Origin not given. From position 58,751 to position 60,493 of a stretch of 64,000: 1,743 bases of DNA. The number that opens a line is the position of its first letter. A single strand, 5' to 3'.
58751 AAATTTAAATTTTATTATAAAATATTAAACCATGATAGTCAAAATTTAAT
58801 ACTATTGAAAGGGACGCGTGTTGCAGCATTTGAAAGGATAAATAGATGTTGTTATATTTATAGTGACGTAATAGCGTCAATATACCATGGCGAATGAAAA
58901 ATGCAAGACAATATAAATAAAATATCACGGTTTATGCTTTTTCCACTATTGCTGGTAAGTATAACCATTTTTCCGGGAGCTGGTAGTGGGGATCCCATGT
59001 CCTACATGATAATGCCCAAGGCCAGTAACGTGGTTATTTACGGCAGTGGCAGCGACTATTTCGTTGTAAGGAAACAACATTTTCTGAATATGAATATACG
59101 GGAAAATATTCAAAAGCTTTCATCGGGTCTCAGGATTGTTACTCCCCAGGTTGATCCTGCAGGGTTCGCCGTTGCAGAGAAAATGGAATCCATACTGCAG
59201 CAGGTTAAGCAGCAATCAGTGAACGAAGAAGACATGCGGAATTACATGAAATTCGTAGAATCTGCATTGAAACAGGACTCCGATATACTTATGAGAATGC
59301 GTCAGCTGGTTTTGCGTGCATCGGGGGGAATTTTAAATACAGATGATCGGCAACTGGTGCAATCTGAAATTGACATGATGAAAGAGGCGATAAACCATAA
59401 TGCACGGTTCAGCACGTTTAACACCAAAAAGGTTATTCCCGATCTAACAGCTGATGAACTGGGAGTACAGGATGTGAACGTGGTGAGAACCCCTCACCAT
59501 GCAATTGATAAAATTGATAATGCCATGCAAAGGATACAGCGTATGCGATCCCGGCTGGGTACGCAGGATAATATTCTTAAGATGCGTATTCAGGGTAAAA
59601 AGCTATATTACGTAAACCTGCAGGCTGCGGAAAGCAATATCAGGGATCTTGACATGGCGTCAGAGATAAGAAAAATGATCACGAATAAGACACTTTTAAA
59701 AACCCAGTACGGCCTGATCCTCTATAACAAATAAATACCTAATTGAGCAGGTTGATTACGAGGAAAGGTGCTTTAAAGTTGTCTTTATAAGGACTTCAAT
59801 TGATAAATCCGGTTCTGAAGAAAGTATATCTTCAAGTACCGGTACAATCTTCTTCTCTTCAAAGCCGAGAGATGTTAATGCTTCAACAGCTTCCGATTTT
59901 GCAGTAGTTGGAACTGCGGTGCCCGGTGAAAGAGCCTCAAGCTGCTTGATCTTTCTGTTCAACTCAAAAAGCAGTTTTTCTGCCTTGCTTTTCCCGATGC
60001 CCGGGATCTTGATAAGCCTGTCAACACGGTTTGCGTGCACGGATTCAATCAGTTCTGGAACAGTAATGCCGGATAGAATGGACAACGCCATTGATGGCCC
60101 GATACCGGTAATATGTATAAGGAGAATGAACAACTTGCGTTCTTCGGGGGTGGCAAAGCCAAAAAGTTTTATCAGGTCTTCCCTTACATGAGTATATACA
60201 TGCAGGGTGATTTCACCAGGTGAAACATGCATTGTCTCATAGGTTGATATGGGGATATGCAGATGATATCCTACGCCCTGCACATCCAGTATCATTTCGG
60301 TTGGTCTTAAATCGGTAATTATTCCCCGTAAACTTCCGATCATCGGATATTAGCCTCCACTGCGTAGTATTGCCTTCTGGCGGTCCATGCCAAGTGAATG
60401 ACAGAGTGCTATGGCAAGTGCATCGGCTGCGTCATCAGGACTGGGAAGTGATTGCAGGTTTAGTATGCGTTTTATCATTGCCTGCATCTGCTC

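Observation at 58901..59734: Orphan flagellin-family protein with a Sec-signal-like N-terminal extension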

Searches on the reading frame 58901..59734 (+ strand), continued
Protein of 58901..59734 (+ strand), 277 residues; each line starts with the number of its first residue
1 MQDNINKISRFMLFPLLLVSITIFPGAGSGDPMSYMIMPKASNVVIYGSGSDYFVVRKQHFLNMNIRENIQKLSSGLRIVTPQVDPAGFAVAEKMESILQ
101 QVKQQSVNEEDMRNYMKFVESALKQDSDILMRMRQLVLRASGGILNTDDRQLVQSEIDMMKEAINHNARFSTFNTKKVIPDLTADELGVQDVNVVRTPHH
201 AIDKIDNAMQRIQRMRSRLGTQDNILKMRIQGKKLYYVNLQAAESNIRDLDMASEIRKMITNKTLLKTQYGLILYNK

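Call 16: predict_structure(alignment_id=A1)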
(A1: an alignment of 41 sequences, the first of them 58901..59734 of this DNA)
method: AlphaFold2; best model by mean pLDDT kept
length: 277 residues; sequences in the alignment: 41
mean_pLDDT: 72.5   pTM: 0.52
mean pLDDT of the five models: 72.5, 70.8, 66.6, 65.6, 64.6
residues with pLDDT >= 90: 63; 70-90: 88; 50-70: 87; < 50: 39
segments of 3 or more residues with pLDDT < 50: 24-30, 72-80, 248-262, 267-270
pLDDT, mean of each block of 10 residues (from residue 1): 53 61 46 60 65 67 54 45 60 75 85 90 93 92 82 93 91 82 90 87 93 92 88 76 56 44 51 55
secondary structure, 60 per line:
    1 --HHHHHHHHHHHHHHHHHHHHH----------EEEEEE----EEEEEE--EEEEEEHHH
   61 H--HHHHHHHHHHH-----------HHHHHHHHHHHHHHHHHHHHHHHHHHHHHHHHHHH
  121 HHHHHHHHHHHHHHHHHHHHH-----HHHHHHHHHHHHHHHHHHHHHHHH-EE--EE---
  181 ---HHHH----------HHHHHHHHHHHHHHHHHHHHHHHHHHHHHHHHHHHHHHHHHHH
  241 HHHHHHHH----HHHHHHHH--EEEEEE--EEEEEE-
elements in order: H3-23 E34-39 E44-49 E52-57 H58-61 H64-74 H86-141 H147-170 H184-187 H198-248 H253-260 E263-268 E271-276

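Call 20: fold_search(model_id=the predicted structure, library=pdb)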
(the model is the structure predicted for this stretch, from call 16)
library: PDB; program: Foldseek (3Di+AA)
matches with E <= 10: 926; with E <= 0.001: 58
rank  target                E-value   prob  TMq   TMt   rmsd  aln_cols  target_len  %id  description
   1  9lrz                  1.3e-09  1.00  0.60  0.60   7.5       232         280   29  Core filament of the spirochete periplasmic flagella of Leptospira biflexa (released 2025-12-24)
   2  9ls0_A                2.6e-09  1.00  0.60  0.59   5.6       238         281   26  Straight and symmetrical filament of the spirochete periplasmic flagella of Leptospira biflexa deleted fcpB strain (released 2025-12-24)
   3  9lry_A                1.6e-08  1.00  0.60  0.60   5.6       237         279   26  Straight and symmetrical filament of the spirochete periplasmic flagella of Leptospira biflexa (released 2025-12-24)
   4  9hpz_A                2.3e-08  1.00  0.62  0.63   4.2       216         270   30  Cryo-EM structure of the wild-type flagellar filament from Roseburia hominis (released 2025-12-10)
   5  6pwb_AG               2.9e-08  1.00  0.58  0.60   8.2       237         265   28  Rigid body fitting of flagellin FlaB, and flagellar coiling proteins, FcpA and FcpB, into a 10 Angstrom structure of  (released 2020-03-25)
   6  9lah_AA               5.2e-08  1.00  0.61  0.63   6.4       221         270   24  Cryo-EM structure of Shewanella oneidensis MR-1 flagella. (released 2026-01-07)
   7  6t17_A                5.9e-08  1.00  0.60  0.61   4.9       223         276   29  Cryo-EM structure of the wild-type flagellar filament of the Firmicute Kurthia (released 2019-10-30)
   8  9oxj_A                1.4e-07  1.00  0.60  0.61   8.8       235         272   22  CryoEM structure of FlaA filament from Shewanella oneidensis (released 2025-07-16)
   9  8cvi_D                1.5e-07  1.00  0.60  0.62   6.0       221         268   28  Cryo-EM structure of the supercoiled EPEC H6 flagellar filament core Curly I waveform (released 2022-09-07)
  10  9oxk_A                2.0e-07  1.00  0.60  0.62   6.5       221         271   24  CryoEM structure of FlaB filament from Shewanella oneidensis (released 2025-07-16)
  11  8jmv_A                2.3e-07  1.00  0.59  0.51   6.5       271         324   24  Flagellar fibrils from Bacillus amyloliquefaciens (released 2023-12-06)
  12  5wjt_A                3.4e-07  1.00  0.55  0.51   7.9       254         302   26  Cryo-EM structure of B. subtilis flagellar filaments N226Y (released 2017-10-25)
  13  8cvi_I                4.9e-07  1.00  0.61  0.62   9.5       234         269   25  Cryo-EM structure of the supercoiled EPEC H6 flagellar filament core Curly I waveform (released 2022-09-07)
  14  8cxm_0                5.9e-07  1.00  0.60  0.62  12.0       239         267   23  Cryo-EM structure of the supercoiled E. coli K12 flagellar filament core, Normal waveform (released 2022-09-07)
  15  5wjv_A                5.9e-07  1.00  0.57  0.53   7.9       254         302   26  Cryo-EM structure of B. subtilis flagellar filaments A233V (released 2017-10-25)
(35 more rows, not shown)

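Call 27: find_encoding_contigs(protein=P0040, flank=8000, max_places=1)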
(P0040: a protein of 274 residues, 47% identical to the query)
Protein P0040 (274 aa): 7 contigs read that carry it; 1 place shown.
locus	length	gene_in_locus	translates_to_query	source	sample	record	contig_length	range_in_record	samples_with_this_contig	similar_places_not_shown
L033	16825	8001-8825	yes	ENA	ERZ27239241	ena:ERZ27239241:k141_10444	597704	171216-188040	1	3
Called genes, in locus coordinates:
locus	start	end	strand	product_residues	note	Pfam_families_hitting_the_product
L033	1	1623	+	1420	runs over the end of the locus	PF01869:BcrAD_BadFG, PF02782:FGGY_C (faint), PF01869:BcrAD_BadFG, PF09989:DUF2229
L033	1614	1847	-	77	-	-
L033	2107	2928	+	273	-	PF09832:DUF2059 (weak)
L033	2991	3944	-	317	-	PF02163:Peptidase_M50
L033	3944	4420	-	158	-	-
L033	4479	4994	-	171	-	PF00578:AhpC-TSA, PF08534:Redoxin, PF00085:Thioredoxin (faint), PF13098:Thioredoxin_2, PF13905:Thioredoxin_8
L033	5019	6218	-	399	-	-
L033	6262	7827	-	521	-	PF14346:DUF4398 (weak)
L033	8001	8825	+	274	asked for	PF00669:Flagellin_N, PF00700:Flagellin_C (weak)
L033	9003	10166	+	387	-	PF13439:Glyco_transf_4, PF13579:Glyco_trans_4_4, PF00534:Glycos_transf_1, PF13692:Glyco_trans_1_4, PF13524:Glyco_trans_1_2 (weak)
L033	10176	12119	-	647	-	PF00027:cNMP_binding, PF00990:GGDEF, PF00027:cNMP_binding, PF00990:GGDEF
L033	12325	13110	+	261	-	-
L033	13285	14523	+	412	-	PF14319:Zn_Tnp_IS91, PF04986:Y2_Tnp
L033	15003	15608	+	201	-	PF00027:cNMP_binding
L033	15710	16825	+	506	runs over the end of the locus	PF00890:FAD_binding_2 (weak), PF01266:DAO (faint), PF12831:FAD_oxidored (faint), PF13450:NAD_binding_8, PF01593:Amino_oxidase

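Call 28: find_encoding_contigs(protein=P0023, flank=8000, max_places=1)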
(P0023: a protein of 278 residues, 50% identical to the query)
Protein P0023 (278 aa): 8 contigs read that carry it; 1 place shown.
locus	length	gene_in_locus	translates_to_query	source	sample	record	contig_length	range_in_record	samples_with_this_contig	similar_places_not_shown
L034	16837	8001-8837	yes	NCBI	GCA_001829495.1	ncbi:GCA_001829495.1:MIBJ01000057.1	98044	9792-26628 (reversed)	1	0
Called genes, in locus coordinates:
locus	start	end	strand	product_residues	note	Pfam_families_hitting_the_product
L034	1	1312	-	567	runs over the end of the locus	PF00587:tRNA-synt_2b, PF04073:tRNA_edit, PF03129:HGTP_anticodon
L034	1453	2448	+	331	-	PF01073:3Beta_HSD, PF01370:Epimerase, PF02719:Polysacc_synt_2, PF04321:RmlD_sub_bind, PF05368:NmrA, PF13460:NAD_binding_10, PF16363:GDP_Man_Dehyd, PF07993:NAD_binding_4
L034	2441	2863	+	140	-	PF00472:RF-1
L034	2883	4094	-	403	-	PF00149:Metallophos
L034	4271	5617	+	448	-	PF03219:TLC (faint), PF07690:MFS_1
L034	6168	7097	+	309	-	PF00248:Aldo_ket_red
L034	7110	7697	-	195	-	-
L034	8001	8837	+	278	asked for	PF00669:Flagellin_N, PF00700:Flagellin_C (weak)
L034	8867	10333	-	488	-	PF00171:Aldedh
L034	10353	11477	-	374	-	PF08240:ADH_N, PF00107:ADH_zinc_N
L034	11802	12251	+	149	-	PF00027:cNMP_binding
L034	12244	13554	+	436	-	PF01594:AI-2E_transport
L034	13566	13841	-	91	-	PF12732:YtxH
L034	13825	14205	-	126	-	-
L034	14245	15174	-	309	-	PF06966:DUF1295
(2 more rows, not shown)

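Call 29: find_encoding_contigs(protein=P0022, flank=8000, max_places=1)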
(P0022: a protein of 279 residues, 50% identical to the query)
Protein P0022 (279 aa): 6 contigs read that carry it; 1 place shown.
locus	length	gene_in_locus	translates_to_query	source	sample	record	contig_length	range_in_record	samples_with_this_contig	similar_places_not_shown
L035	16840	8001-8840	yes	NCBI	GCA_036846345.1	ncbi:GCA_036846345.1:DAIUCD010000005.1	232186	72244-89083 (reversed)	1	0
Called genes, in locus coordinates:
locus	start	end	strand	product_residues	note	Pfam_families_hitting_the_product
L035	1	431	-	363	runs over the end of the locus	-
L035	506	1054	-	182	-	-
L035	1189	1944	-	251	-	PF16138:DUF4846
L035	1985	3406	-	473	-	PF00493:MCM (faint), PF07728:AAA_5 (weak), PF07724:AAA_2, PF00004:AAA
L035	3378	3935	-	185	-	PF00227:Proteasome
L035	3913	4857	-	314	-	PF02899:Phage_int_SAM_1 (faint), PF13495:Phage_int_SAM_4 (faint), PF00589:Phage_integrase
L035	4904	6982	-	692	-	PF01751:Toprim, PF01131:Topoisom_bac, PF01396:Zn_ribbon_Top1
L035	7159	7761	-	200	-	PF21563:Mcp40H-20_sensor (weak)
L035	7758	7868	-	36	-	-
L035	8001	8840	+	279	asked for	PF00669:Flagellin_N, PF00700:Flagellin_C (weak)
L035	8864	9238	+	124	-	-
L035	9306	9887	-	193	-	-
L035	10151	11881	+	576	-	PF13185:GAF_2, PF01590:GAF, PF13492:GAF_3, PF01590:GAF, PF13185:GAF_2, PF13492:GAF_3, PF07228:SpoIIE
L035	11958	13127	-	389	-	PF02481:DNA_processg_A, PF18306:LDcluster4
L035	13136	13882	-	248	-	PF14559:TPR_19 (faint), PF13431:TPR_17 (faint), PF00515:TPR_1 (faint), PF07719:TPR_2 (faint), PF13414:TPR_11 (faint), PF13432:TPR_16 (faint)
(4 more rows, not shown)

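Call 40: search_protein_representatives(alignment_id=A1)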
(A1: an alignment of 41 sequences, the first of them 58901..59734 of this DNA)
Query: 41 sequences, 271 profile positions. Proteins with E-value up to 0.001 (for the whole library): 33739; up to 1e-10: 20109; up to 1e-30: 2611. The best 150 are listed.
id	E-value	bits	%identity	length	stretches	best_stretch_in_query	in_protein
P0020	5.4e-117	406.1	-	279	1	7-270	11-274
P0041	1.8e-107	374.8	-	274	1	5-270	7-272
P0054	1.3e-98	345.8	-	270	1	5-271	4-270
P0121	1.3e-92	326.1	-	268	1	16-270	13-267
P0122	1.9e-89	315.7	-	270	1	6-270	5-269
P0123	1.2e-88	313.1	-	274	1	8-270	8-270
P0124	2.2e-87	309.0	-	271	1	4-270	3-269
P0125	4.6e-86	304.6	-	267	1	24-270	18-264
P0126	6.5e-86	304.1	-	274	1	8-271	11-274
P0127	1.9e-84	299.3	-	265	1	12-270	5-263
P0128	4.2e-83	294.9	-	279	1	5-270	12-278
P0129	6.3e-82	291.1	-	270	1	8-270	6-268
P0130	1.3e-71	257.2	-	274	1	8-269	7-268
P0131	5.1e-70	252.0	-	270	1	8-267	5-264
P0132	9.5e-68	244.6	-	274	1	2-266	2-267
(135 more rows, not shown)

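Call 48: search_solved_structures(query=window:58901-59734:+, show_alignments=1)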
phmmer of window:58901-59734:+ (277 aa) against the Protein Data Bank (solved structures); distinct sequences matched with E-value up to 0.001: 66 (the best 60 are shown).
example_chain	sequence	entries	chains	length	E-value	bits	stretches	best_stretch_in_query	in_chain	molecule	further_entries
9au6_A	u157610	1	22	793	5.2e-31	111.2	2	63-180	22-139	Flagellin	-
9pim_CJ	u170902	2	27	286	6.7e-29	104.3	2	60-194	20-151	Flagellin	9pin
10pl_Ba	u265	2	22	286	8.7e-29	103.9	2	49-190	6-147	Flagellin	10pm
10pp_A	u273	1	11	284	5.6e-26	94.7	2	51-181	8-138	Flagellin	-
9pil_Fd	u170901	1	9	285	5.7e-26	94.7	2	51-181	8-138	Flagellin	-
10lk_A4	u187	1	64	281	6e-26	94.7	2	60-177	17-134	Flagellin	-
6pwb_AG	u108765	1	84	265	4.3e-25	91.9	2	60-178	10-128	Flagellin B1 (FlaB1)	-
9lrz_A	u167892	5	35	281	4.5e-25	91.8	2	60-178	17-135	Flagellin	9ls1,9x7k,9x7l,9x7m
10ll_A4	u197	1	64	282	6.3e-23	84.8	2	51-180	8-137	Flagellin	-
8jmv_A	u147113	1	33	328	1.2e-21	80.6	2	67-212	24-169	Flagella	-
10lm_A3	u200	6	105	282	1.5e-21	80.3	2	54-180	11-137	Flagellin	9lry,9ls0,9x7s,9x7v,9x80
9hpz_A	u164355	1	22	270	1.8e-19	73.4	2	69-184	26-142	Flagellin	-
6gow_D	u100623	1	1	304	2.5e-19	73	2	64-180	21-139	Flagellin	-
5wjy_A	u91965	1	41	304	2.6e-19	72.9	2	64-180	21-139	Flagellin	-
5maw_D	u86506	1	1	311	2.7e-19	72.9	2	64-180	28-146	Flagellin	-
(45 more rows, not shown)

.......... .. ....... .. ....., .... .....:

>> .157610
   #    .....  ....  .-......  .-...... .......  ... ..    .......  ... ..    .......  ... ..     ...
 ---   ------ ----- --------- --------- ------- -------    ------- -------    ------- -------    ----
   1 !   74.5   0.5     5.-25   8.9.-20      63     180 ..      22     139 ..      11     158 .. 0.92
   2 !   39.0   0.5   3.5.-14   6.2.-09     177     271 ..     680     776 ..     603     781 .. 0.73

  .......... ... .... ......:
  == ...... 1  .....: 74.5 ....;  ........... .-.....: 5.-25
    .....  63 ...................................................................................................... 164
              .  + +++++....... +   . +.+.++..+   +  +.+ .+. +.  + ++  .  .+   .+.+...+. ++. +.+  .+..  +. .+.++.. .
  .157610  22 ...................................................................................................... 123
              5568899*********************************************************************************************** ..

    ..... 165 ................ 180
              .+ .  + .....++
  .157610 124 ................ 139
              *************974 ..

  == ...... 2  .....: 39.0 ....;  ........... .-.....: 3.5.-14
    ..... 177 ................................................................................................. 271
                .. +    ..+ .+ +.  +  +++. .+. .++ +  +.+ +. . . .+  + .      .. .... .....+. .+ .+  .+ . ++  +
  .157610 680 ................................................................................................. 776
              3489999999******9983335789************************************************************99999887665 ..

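Call 52: predict_structure(alignment_id=A3)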
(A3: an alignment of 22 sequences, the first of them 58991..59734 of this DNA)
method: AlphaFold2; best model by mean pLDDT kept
length: 247 residues; sequences in the alignment: 22
mean_pLDDT: 74.0   pTM: 0.53
mean pLDDT of the five models: 74.0, 67.2, 65.7, 65.4, 64.2
residues with pLDDT >= 90: 14; 70-90: 151; 50-70: 61; < 50: 21
segments of 3 or more residues with pLDDT < 50: 45-48, 219-230
pLDDT, mean of each block of 10 residues (from residue 1): 68 75 75 58 51 60 74 82 85 88 88 74 89 87 78 85 82 89 86 83 74 57 45 55 56
secondary structure, 60 per line:
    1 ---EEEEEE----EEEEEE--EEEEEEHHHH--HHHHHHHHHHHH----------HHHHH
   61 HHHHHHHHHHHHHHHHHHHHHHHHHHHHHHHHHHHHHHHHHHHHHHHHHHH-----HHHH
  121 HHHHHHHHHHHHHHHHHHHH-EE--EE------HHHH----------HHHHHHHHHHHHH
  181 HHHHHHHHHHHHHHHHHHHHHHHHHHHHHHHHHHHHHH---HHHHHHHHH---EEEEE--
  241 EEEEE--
elements in order: E4-9 E14-19 E22-27 H28-31 H34-45 H56-111 H117-140 H154-157 H168-218 H222-230 E234-238 E241-245

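Call 61: find_encoding_contigs(protein=P0002, flank=6000, max_places=1)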
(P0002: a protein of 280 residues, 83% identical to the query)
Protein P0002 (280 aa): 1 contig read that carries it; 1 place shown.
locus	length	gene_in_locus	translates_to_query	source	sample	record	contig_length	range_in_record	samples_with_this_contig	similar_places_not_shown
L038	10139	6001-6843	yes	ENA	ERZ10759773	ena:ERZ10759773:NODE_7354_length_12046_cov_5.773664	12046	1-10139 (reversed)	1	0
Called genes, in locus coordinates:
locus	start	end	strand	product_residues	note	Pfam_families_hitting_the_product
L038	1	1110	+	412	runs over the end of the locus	PF00374:NiFeSe_Hases, PF00346:Complex1_49kDa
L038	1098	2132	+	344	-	PF00146:NADHdh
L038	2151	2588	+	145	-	PF00037:Fer4 (weak), PF12797:Fer4_2 (weak), PF12837:Fer4_6 (weak), PF13237:Fer4_10, PF14697:Fer4_21 (weak), PF12838:Fer4_7, PF13187:Fer4_9, PF00037:Fer4 (weak), +3 more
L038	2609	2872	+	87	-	-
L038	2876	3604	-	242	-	PF01171:ATP_bind_3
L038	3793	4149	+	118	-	PF00072:Response_reg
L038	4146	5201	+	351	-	PF00027:cNMP_binding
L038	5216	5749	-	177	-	PF03551:PadR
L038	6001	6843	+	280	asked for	PF00669:Flagellin_N, PF00700:Flagellin_C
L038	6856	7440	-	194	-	PF01330:RuvA_N, PF00633:HHH (faint), PF14520:HHH_5, PF07499:RuvA_C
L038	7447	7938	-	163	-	PF02075:RuvC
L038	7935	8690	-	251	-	PF20772:TACO1_YebC_N, PF01709:Transcrip_reg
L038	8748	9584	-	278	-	PF00515:TPR_1 (faint), PF07719:TPR_2 (faint), PF13176:TPR_7 (faint), PF13181:TPR_8 (faint), PF13414:TPR_11 (faint), PF13428:TPR_14 (faint), PF13424:TPR_12 (weak), PF13424:TPR_12 (weak), +10 more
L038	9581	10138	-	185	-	?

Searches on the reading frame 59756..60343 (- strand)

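Call 3: search_protein_families(library=pfam, proteins=[window:59756-60343:-], max_evalue=0.1)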
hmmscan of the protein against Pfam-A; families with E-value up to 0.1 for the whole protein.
window:59756-60343:- (195 aa): 8 families
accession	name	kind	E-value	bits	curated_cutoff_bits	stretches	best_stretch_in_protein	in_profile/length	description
PF01330.27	RuvA_N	-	2e-19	69.9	23.6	1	1-62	1-61/61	RuvA N terminal domain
PF14520.12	HHH_5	-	6.5e-14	52.6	27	1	72-129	1-56/57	Helix-hairpin-helix domain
PF07499.19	RuvA_C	-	6.6e-10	39.8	24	1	150-194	4-47/47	RuvA, C-terminal domain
PF00633.29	HHH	-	3.9e-06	26.9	24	1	105-125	8-28/30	Helix-hairpin-helix motif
PF11798.14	IMS_HHH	-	0.0044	17.6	24.4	1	111-129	14-31/32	IMS family HHH motif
PF10440.15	WIYLD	-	0.02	15.2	27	1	151-174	10-33/61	Ubiquitin-binding WIYLD domain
PF09288.16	UBA_3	-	0.021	15.1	20.4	1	149-170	9-30/55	Fungal ubiquitin-associated domain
PF12826.13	HHH_2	-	0.027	15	27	0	75-94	37-56/64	Helix-hairpin-helix motif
